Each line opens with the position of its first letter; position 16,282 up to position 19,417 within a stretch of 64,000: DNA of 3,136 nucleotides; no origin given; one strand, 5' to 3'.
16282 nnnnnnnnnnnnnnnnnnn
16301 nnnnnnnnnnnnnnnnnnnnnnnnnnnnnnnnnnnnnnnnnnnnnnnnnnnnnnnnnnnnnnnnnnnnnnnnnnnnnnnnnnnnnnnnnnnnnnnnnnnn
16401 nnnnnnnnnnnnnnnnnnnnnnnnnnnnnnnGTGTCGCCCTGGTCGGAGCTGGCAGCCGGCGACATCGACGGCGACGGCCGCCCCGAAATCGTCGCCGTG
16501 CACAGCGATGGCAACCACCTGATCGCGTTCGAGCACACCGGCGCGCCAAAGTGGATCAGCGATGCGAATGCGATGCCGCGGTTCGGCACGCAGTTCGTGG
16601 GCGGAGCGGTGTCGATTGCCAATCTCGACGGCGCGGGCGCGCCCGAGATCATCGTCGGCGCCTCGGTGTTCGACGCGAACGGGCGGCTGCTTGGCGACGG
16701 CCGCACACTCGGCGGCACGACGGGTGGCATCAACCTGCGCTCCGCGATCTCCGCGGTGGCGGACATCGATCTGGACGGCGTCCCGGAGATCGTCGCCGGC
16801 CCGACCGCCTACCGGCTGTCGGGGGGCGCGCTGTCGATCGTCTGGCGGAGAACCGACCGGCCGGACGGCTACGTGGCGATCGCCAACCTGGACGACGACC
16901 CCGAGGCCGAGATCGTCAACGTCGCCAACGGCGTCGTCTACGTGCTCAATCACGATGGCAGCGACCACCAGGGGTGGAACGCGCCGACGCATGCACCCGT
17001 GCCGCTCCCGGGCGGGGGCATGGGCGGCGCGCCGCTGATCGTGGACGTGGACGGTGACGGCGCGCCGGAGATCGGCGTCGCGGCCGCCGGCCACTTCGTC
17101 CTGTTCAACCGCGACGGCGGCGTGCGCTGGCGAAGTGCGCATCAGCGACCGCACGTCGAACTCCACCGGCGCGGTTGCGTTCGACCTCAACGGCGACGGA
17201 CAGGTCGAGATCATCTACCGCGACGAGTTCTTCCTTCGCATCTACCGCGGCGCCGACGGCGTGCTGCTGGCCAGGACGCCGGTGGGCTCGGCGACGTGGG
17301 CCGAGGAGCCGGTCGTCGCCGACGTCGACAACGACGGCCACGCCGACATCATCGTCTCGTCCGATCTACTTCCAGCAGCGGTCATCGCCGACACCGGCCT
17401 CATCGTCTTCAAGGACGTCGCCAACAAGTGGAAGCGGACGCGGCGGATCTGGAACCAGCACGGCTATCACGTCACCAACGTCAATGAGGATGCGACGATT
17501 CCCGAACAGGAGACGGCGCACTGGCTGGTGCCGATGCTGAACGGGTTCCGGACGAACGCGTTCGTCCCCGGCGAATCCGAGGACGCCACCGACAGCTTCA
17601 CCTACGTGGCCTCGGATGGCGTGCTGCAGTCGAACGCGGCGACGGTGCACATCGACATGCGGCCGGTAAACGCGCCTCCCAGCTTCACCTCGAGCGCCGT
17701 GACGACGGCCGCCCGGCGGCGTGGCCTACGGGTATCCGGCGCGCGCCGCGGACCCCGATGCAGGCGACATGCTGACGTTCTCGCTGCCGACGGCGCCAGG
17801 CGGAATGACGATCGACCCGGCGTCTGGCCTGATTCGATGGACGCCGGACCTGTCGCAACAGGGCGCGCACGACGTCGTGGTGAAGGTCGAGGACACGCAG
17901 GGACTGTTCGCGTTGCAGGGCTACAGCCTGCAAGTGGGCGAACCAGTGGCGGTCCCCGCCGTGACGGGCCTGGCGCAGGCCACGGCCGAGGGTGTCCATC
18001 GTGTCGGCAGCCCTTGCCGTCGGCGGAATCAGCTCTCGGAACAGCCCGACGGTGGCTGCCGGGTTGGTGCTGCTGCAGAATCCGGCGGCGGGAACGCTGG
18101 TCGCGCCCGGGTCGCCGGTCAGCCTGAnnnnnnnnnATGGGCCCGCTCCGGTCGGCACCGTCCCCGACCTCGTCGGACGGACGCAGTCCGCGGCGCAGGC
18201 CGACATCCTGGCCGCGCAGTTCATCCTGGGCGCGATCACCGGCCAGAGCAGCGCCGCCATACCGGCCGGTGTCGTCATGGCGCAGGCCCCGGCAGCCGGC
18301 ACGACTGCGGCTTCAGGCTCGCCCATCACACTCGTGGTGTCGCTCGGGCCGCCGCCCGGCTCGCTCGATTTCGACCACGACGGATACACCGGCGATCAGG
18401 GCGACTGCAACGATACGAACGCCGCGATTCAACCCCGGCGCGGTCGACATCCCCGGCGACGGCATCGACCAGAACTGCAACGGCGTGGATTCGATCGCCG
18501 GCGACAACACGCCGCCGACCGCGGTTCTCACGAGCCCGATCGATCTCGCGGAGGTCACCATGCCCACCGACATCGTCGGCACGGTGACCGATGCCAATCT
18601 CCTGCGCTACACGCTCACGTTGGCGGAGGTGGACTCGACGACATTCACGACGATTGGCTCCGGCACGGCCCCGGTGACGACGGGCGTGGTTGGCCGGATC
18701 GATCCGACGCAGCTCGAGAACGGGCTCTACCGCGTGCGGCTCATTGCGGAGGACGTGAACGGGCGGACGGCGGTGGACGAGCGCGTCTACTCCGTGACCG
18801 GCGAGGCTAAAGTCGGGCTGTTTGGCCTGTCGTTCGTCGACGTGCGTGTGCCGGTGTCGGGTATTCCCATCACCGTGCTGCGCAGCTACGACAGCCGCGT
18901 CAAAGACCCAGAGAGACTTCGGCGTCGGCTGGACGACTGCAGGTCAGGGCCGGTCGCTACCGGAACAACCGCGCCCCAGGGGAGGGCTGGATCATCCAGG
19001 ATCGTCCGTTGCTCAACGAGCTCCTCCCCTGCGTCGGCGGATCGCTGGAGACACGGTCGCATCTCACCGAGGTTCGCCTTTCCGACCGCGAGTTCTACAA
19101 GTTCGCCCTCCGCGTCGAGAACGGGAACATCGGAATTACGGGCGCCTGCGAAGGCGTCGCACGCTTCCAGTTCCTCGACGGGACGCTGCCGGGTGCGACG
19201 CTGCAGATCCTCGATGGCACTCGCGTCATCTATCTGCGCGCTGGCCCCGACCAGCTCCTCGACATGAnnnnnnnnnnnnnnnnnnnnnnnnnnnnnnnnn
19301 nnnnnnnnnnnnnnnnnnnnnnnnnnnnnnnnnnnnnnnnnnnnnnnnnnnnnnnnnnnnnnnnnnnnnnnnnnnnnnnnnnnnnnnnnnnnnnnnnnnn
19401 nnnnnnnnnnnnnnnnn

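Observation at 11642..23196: One ~3,850-codon secreted mosaic gene combining PKD-like, DUF11, cadherin-like, discoidin, FG-GAP propeller and PASTA modules with an RHS core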

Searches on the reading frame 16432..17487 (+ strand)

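Call 4: search_protein_families(library=pfam, proteins=[window:16432-17487:+], max_evalue=0.01)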
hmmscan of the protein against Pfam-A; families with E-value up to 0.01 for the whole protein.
window:16432-17487:+ (351 aa): 4 families
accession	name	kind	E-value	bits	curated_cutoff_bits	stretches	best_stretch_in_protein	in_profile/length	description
PF13517.12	FG-GAP_3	-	6e-12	46.4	26.9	2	11-75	1-61/61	FG-GAP-like repeat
PF01839.29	FG-GAP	-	1.4e-07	31.7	22.1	1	4-22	2-20/37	FG-GAP repeat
PF25292.1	Beta-prop_CGLA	-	8.6e-07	29.2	26.8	0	7-49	34-75/316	Lambda-carrageenase beta-propeller domain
PF21348.3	RGL11_C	-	0.0089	15.3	27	0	40-87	217-265/490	Rhamnogalacturonan lyase family 11, C-terminal domain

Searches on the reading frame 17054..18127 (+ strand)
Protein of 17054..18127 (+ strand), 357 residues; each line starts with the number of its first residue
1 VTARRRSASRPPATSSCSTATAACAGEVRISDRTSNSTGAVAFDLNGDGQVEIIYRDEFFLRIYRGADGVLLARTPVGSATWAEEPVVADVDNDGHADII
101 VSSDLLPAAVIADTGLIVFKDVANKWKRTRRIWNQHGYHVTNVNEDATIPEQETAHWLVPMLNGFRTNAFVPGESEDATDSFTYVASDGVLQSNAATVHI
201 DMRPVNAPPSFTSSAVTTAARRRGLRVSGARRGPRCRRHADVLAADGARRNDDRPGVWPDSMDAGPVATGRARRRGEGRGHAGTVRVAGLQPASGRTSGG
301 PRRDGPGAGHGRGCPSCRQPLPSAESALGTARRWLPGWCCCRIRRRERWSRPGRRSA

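Call 4: search_protein_families(library=pfam, proteins=[window:17054-18127:+], max_evalue=0.01)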
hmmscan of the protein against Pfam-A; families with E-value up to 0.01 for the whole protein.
window:17054-18127:+ (357 aa): 2 families
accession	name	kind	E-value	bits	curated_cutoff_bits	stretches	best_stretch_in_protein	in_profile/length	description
PF13517.12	FG-GAP_3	-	3.1e-11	44.1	26.9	1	44-101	1-61/61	FG-GAP-like repeat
PF01839.29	FG-GAP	-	5.8e-06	26.5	22.1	1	87-103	6-22/37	FG-GAP repeat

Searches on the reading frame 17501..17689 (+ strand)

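Call 65: search_protein_families(library=pfam, proteins=[window:17501-17689:+], max_evalue=0.1)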
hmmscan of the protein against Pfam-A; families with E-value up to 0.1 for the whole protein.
seq(63 aa): 2 families
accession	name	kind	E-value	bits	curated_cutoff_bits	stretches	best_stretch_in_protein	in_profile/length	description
PF17963.7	Big_9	-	0.00062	21.1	23.6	1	17-51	54-88/89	Bacterial Ig domain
PF17892.7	Cadherin_5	-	0.013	15.7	26.5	1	18-53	62-97/98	Cadherin-like domain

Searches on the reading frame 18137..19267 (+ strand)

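Call 4: search_protein_families(library=pfam, proteins=[window:18137-19267:+], max_evalue=0.01)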
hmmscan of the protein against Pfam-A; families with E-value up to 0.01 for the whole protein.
window:18137-19267:+ (376 aa): 1 family
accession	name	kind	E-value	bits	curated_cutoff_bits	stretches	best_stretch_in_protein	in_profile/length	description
PF11617.13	Cu-binding_MopE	-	2e-06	28.4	27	1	96-118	7-28/30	Putative metal-binding motif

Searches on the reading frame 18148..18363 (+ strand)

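Call 65: search_protein_families(library=pfam, proteins=[window:18148-18363:+], max_evalue=0.1)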
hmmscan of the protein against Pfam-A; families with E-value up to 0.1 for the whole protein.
seq(72 aa): 1 family
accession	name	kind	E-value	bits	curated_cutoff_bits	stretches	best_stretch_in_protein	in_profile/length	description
PF03793.24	PASTA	-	4.8e-12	46.1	23.2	1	4-65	2-63/64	PASTA domain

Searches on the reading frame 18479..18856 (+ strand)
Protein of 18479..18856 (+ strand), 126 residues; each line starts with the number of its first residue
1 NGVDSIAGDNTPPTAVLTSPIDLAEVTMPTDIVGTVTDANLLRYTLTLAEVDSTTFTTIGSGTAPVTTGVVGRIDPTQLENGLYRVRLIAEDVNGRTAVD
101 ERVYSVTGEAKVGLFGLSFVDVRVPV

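Call 65: search_protein_families(library=pfam, proteins=[window:18479-18856:+], max_evalue=0.1)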
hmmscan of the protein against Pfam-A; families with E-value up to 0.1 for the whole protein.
seq(126 aa): 0 families
